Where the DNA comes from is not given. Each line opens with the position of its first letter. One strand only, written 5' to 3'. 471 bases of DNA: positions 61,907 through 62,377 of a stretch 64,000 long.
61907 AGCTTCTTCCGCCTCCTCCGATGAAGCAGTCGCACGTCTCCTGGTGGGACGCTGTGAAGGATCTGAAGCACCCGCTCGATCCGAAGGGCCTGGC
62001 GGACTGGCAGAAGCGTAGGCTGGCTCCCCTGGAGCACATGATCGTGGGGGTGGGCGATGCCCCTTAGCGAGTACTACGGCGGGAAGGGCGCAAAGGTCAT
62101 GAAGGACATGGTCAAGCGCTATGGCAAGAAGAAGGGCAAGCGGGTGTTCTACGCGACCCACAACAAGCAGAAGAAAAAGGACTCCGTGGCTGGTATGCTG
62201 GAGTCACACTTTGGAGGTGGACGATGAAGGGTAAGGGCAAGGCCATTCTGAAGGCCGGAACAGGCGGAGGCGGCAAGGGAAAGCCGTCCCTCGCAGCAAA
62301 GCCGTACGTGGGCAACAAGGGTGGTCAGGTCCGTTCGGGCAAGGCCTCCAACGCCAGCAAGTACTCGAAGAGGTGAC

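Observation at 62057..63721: Run of five short, lysine-rich, highly basic proteins after the giant gene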

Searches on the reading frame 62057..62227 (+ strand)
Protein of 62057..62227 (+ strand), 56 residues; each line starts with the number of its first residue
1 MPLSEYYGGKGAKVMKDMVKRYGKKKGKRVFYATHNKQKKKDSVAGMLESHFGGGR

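Call 7: search_protein_families(library=pfam, proteins=[window:62057-62227:+], max_evalue=1)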
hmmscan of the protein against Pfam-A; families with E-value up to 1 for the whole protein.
window:62057-62227:+ (56 aa): 0 families

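Call 8: search_protein_families(library=phrogs, proteins=[window:62057-62227:+], max_evalue=1)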
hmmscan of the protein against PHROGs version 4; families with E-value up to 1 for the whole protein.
window:62057-62227:+ (56 aa): 1 family
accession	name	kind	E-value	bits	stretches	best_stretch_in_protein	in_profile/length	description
phrog_4959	-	unknown function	0.22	12.1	1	13-50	59-96/160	-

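Call 19: search_dna_similar(query=window:62057-62224:+, collection=phages, mode=protein, max_evalue=1)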
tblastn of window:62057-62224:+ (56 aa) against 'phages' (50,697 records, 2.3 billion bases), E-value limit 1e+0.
No match.

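Call 20: find_homologous_proteins(query=window:62057-62224:+, max_evalue=0.1)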
Query window:62057-62224:+ (56 aa): 5 proteins with E <= 0.1 among 5 candidates.
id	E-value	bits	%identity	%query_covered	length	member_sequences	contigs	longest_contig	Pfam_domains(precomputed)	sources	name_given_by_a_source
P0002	6.9e-29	115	100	100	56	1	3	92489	-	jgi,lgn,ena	-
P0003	9.7e-13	65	84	68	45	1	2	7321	-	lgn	-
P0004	2.1e-12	64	84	68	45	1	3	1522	-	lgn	-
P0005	2.8e-11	60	61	96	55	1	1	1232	-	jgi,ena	-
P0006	3.9e-10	57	71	77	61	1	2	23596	-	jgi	jgi:hypothetical protein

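Call 22: find_encoding_contigs(protein=P0006, flank=10000, max_places=6)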
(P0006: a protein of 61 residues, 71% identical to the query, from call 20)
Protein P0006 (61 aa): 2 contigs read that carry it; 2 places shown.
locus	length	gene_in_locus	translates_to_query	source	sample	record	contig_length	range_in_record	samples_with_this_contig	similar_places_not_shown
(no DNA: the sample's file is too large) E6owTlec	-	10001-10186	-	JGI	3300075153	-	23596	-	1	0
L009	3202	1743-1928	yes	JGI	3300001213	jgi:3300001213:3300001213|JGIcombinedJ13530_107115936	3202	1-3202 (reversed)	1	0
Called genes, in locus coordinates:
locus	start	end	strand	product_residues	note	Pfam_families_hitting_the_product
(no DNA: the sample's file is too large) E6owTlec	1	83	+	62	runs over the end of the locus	-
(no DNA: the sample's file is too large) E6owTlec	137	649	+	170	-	-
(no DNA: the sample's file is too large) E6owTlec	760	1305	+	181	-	-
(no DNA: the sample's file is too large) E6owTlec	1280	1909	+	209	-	-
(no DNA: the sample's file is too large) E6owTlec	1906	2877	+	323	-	-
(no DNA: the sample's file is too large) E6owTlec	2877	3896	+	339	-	PF04055:Radical_SAM, PF13186:SPASM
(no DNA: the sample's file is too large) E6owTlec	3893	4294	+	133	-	-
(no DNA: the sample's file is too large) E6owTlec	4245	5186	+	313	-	-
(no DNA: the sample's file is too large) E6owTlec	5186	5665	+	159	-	PF13489:Methyltransf_23, PF08241:Methyltransf_11, PF13649:Methyltransf_25 (weak), PF08242:Methyltransf_12 (weak), PF13847:Methyltransf_31 (weak)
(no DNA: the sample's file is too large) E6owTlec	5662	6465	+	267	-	-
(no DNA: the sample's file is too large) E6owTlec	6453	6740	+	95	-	-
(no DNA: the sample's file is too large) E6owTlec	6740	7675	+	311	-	PF03452:Anp1 (faint)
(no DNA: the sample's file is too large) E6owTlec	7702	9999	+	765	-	PF16510:P22_portal (faint), PF23899:SU10_portal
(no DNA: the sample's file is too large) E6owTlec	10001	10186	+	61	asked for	-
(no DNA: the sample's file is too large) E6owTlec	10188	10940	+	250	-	-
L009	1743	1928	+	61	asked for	-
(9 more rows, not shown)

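Call 23: find_encoding_contigs(protein=P0003, flank=10000, max_places=6)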
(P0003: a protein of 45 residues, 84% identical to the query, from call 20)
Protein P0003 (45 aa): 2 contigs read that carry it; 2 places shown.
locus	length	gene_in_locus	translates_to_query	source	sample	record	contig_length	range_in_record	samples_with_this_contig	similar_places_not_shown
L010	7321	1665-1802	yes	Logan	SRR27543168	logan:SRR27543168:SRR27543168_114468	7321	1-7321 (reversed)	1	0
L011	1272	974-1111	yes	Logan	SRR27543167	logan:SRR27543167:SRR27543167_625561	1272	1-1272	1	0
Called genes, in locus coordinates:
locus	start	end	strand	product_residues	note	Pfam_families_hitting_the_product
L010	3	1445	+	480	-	?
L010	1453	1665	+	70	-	-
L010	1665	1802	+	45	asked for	-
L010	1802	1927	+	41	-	-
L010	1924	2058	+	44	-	-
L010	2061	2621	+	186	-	-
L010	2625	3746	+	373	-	-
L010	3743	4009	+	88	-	-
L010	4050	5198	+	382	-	-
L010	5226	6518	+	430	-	-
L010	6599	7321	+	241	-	?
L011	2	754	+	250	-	?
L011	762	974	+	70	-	-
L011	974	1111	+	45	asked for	-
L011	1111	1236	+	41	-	-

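Call 28: find_related_loci(query=A1, collection=viral_contigs, flank=5000)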
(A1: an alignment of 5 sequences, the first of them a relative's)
Query A1 (56 aa) in viral_contigs; peptide patterns used: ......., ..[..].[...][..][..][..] (x = any residue, [..] = any of these).
261 stretches matched a pattern; 76 encode a relative of the query (tblastn E <= 1e-3); 76 distinct loci.
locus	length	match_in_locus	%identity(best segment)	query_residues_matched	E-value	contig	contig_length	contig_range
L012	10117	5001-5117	82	1-39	1e-16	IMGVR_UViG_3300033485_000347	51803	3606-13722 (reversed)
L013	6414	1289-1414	71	1-42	1e-15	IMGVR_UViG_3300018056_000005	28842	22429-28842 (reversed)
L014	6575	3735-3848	74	1-38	6e-15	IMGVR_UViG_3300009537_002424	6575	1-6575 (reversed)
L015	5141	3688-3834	65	1-51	2e-14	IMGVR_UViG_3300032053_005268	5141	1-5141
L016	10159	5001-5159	60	1-53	2e-14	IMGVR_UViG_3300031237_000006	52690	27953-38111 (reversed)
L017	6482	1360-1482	71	1-41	3e-14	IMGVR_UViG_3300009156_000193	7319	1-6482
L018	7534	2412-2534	71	1-41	5e-14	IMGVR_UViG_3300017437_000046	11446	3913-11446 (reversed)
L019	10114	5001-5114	63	1-38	1e-13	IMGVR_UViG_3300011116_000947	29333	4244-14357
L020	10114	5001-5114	74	1-38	2e-13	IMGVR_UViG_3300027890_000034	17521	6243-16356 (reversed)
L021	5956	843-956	74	1-38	2e-13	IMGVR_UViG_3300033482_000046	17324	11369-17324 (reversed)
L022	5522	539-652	74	1-38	2e-13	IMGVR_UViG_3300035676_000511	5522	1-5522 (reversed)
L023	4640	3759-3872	74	1-38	2e-13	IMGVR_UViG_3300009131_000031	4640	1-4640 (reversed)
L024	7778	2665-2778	74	1-38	2e-13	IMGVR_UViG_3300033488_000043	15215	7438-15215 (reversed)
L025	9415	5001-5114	74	1-38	2e-13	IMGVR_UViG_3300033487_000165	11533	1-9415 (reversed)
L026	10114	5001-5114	74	1-38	2e-13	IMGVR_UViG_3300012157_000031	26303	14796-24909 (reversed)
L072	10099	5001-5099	54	1-37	2e-7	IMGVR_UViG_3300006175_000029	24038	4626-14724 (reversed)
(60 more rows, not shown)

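Call 39: search_protein_representatives(alignment_id=A1)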
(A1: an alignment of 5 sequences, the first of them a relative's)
Query: 5 sequences, 55 profile positions. Proteins with E-value up to 0.001 (for the whole library): 881; up to 1e-10: 144; up to 1e-30: 0. The best 150 are listed.
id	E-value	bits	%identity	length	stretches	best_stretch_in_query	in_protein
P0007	2.6e-18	81.8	-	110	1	1-50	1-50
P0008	1.3e-17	79.6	-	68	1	1-51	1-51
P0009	1.6e-17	79.3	-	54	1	1-54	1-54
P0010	3.0e-17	78.4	-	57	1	1-52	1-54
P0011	8.4e-17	77.0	-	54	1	1-43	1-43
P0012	1.2e-16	76.5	-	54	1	1-46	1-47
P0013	1.6e-16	76.1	-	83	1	1-45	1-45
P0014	3.0e-16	75.2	-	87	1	1-54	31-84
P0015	8.9e-16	73.7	-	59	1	1-45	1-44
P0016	1.1e-15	73.5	-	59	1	1-44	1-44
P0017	1.1e-15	73.4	-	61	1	1-49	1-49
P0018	1.1e-15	73.4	-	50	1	1-45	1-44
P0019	1.2e-15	73.3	-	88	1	1-47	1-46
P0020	2.4e-15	72.3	-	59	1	1-40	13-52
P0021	2.6e-15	72.2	-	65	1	1-44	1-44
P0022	4.1e-15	71.6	-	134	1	1-46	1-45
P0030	1.1e-14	70.3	-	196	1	1-50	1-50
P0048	4.6e-14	68.2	-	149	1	1-50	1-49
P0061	1.3e-13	66.8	-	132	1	1-50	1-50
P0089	7.4e-13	64.4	-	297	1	1-49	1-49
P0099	1.4e-12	63.4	-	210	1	1-48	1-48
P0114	6.3e-12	61.4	-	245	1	1-45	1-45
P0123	1.4e-11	60.3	-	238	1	1-45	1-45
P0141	5.1e-11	58.5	-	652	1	1-38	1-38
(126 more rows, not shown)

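Call 49: search_protein_families(library=pfam, alignment_id=A2, max_evalue=0.001)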
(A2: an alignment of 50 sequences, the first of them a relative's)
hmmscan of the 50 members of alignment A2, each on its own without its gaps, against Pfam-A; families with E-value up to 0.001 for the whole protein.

A. member 1, L010:3-1442:+ (480 aa): 0 families

B. families by the number of members that match (of 50 scanned): 12 families
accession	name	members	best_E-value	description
PF03237.21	Terminase_6N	18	3.4e-07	Terminase large subunit, T4likevirus-type, N-terminal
PF04466.19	Terminase_3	5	6.6e-06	Phage terminase large subunit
PF23899.1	SU10_portal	4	1.9e-36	Phage SU10 portal protein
PF16510.12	P22_portal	4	3.1e-12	Phage P22-like portal protein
PF12236.14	Head-tail_con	3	2e-92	Bacteriophage head to tail connecting protein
PF25209.1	Phage_capsid_4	1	7.8e-10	Phage capsid protein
PF10124.15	Mu-like_gpT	1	1.2e-08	Mu-like prophage major head subunit gpT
PF13229.12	Beta_helix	1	1.2e-07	Right handed beta helix region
PF06074.18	Portal_Mu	1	8.7e-07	Portal protein of Mu bacteriophage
PF16318.11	DUF4957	1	3.4e-05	Domain of unknown function (DUF4957)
PF05127.21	NAT10_TcmA_helicase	1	4e-05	RNA cytidine acetyltransferase NAT10/TcmA, helicase domain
PF00270.35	DEAD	1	0.00066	DEAD/DEAH box helicase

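Call 50: search_protein_families(library=pfam, alignment_id=A3, max_evalue=0.001)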
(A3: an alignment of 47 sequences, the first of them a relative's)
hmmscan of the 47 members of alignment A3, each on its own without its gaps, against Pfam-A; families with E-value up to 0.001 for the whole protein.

A. member 1, L010:2625-3743:+ (373 aa): 0 families

B. families by the number of members that match (of 47 scanned): 9 families
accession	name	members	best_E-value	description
PF23899.1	SU10_portal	4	1.9e-210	Phage SU10 portal protein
PF19821.5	Phage_capsid_2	3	1.3e-60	Phage capsid protein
PF03237.21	Terminase_6N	3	2.1e-15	Terminase large subunit, T4likevirus-type, N-terminal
PF04466.19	Terminase_3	3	7.6e-06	Phage terminase large subunit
PF12236.14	Head-tail_con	2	8.5e-127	Bacteriophage head to tail connecting protein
PF17289.8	Terminase_6C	2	6.9e-06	Terminase RNaseH-like domain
PF02817.22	E3_binding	1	1.1e-09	e3 binding domain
PF08271.17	Zn_Ribbon_TF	1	5.3e-05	TFIIB zinc-binding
PF13248.11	Zn_ribbon_3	1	7.7e-05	zinc-ribbon domain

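Call 51: search_solved_structures(query=A1, max_evalue=10, show_alignments=3)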
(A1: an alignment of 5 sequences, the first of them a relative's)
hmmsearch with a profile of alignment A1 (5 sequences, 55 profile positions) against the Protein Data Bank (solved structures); distinct sequences matched with E-value up to 10: 9.
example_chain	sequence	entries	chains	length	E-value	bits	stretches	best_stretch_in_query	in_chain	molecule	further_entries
6jb0_A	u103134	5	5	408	0.046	16.9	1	9-32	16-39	ABC transporter, periplasmic substrate-binding protein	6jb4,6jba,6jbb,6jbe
6jai_A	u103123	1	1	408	0.057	16.6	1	9-32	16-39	ABC transporter, periplasmic substrate-binding protein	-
6jaz_A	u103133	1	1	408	0.057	16.6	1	9-32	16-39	ABC transporter, periplasmic substrate-binding protein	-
6j9w_A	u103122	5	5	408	0.057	16.6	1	9-32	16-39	ABC transporter, periplasmic substrate-binding protein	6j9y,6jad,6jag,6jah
6jar_A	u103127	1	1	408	0.057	16.6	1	9-32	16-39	ABC transporter, periplasmic substrate-binding protein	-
6jam_A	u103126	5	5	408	0.057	16.6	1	9-32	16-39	ABC transporter, periplasmic substrate-binding protein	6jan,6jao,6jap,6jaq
6jal_A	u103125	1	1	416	0.059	16.6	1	9-32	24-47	ABC transporter, periplasmic substrate-binding protein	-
6ry3_A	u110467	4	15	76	0.2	14.9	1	19-44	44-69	Protein WUSCHEL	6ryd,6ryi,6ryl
6wig_A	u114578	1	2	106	0.3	14.3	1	19-45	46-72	STENOFOLIA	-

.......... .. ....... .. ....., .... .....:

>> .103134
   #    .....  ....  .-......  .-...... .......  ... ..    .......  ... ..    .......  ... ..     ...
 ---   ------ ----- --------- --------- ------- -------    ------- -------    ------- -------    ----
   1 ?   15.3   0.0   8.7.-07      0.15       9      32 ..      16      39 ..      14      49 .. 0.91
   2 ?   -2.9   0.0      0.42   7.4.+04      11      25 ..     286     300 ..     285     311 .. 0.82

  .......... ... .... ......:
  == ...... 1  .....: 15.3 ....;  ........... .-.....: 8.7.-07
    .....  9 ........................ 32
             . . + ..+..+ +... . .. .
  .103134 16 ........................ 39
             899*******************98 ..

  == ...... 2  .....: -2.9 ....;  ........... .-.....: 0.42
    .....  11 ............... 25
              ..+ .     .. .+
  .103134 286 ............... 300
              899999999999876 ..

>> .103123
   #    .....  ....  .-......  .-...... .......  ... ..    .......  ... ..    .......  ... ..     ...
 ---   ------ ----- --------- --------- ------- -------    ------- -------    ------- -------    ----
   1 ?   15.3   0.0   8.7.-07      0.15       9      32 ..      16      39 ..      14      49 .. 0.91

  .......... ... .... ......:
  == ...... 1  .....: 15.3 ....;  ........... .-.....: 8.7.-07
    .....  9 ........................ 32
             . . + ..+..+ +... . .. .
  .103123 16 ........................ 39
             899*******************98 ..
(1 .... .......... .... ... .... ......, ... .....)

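Call 77: predict_structure(alignment_id=A1)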
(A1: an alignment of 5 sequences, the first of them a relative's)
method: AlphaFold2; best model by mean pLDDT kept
length: 56 residues; sequences in the alignment: 5
mean_pLDDT: 69.9   pTM: 0.45
mean pLDDT of the five models: 69.9, 67.5, 66.5, 66.3, 65.1
residues with pLDDT >= 90: 2; 70-90: 25; 50-70: 25; < 50: 4
segments of 3 or more residues with pLDDT < 50: none
pLDDT, mean of each block of 10 residues (from residue 1): 57 84 88 74 57 53
secondary structure, 60 per line:
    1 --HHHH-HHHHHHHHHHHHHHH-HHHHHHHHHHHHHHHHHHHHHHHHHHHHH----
elements in order: H3-6 H8-22 H24-52

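Call 81: fold_search(model_id=the predicted structure, library=pdb)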
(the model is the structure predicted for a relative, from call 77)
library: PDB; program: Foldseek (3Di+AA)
matches with E <= 10: 21; with E <= 0.001: 0
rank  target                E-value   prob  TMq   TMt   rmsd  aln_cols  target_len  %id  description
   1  8b9z_i                2.4e+00  0.35  0.59  0.24   3.6        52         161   15  Drosophila melanogaster complex I in the Active state (Dm1) (released 2023-01-18)
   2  8brr_C                3.8e+00  0.21  0.39  0.12   7.9        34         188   20  Crystal structure of a variant of penicillin G acylase from Bacillaceae i. s. sp. FJAT-27231 with reduced surface entr (released 2023-05-03)
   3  8brt_A                4.4e+00  0.30  0.37  0.11   0.7        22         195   32  Crystal structure of a variant of penicillin G acylase from Bacillaceae i. s. sp. FJAT-27231 with reduced surface entr (released 2023-05-03)
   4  8brs_A                4.7e+00  0.30  0.38  0.11   0.7        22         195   32  Crystal structure of a variant of penicillin G acylase from Bacillaceae i. s. sp. FJAT-27231 with reduced surface entr (released 2023-05-03)
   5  6nvy_A                5.0e+00  0.33  0.38  0.11   0.6        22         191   18  Crystal structure of penicillin G acylase from Bacillus thermotolerans (released 2019-07-03)
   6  6nvx_A                5.4e+00  0.30  0.38  0.11   0.6        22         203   32  Crystal structure of penicillin G acylase from Bacillus sp. FJAT-27231 (released 2019-07-03)
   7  8brq_A                5.4e+00  0.25  0.38  0.11   0.7        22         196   32  Crystal structure of a surface entropy reduction variant of penicillin G acylase from Bacillaceae i. s. sp. FJAT-27231 (released 2023-05-03)
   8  7z0s_G                6.2e+00  0.21  0.51  0.13   6.4        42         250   19  Structure of the Escherichia coli formate hydrogenlyase complex (anaerobic preparation, without formate dehydrogenase  (released 2022-09-28)
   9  8c24_B                6.2e+00  0.14  0.49  0.33   4.3        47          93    6  ParDE1 toxin-antitoxin complex from Mycobacterium tuberculosis (rv1960c-rv1959c) (released 2023-12-20)
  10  3kxe_A                6.2e+00  0.09  0.32  0.22   5.3        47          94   13  A conserved mode of protein recognition and binding in a ParD-ParE toxin-antitoxin complex (released 2010-02-23)
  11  6nvw_A                6.6e+00  0.25  0.38  0.11   0.6        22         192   23  Crystal structure of penicillin G acylase from Bacillus megaterium (released 2019-07-03)
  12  5wuj_B                7.1e+00  0.16  0.44  0.25   5.7        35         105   17  Crystal structure of FliF-FliG complex from H. pylori (released 2017-12-20)
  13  9ub9_A                7.6e+00  0.20  0.38  0.11   0.7        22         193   23  Wild-type Bacillus megaterium Penicillin G Acylase (released 2026-02-18)
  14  1ai6_A                8.1e+00  0.20  0.48  0.14   8.1        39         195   13  PENICILLIN ACYLASE WITH P-HYDROXYPHENYLACETIC ACID (released 1997-11-12)
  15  8rri_A2               8.1e+00  0.13  0.53  0.29   4.2        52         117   13  Human mitochondrial ribosome in complex with antibiotic tigecycline (released 2025-03-12)
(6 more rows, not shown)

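Call 82: search_protein_families(library=pfam, proteins=[P0141, P0089, P0114, P0123, P0099, P0030, P0048, L072:5001-6098:+, P0022, P0061], max_evalue=0.01)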
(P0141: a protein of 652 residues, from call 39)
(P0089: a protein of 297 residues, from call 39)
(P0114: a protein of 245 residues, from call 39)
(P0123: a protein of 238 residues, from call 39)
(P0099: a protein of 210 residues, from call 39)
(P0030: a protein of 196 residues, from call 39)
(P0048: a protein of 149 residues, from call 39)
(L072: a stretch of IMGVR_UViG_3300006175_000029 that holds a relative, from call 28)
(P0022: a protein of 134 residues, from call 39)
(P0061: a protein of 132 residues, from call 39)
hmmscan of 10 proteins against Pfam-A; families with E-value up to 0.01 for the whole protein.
P0141 (652 aa): 0 families

P0089 (297 aa): 0 families

P0114 (245 aa): 1 family
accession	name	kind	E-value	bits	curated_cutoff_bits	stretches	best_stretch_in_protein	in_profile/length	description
PF21834.1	DUF6894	-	0.006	17.2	24.1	0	97-137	7-47/69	Domain of unknown function (DUF6894)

P0123 (238 aa): 0 families

P0099 (210 aa): 0 families

P0030 (196 aa): 0 families

P0048 (149 aa): 0 families

L072:5001-6098:+ (366 aa): 0 families

P0022 (134 aa): 0 families

P0061 (132 aa): 0 families
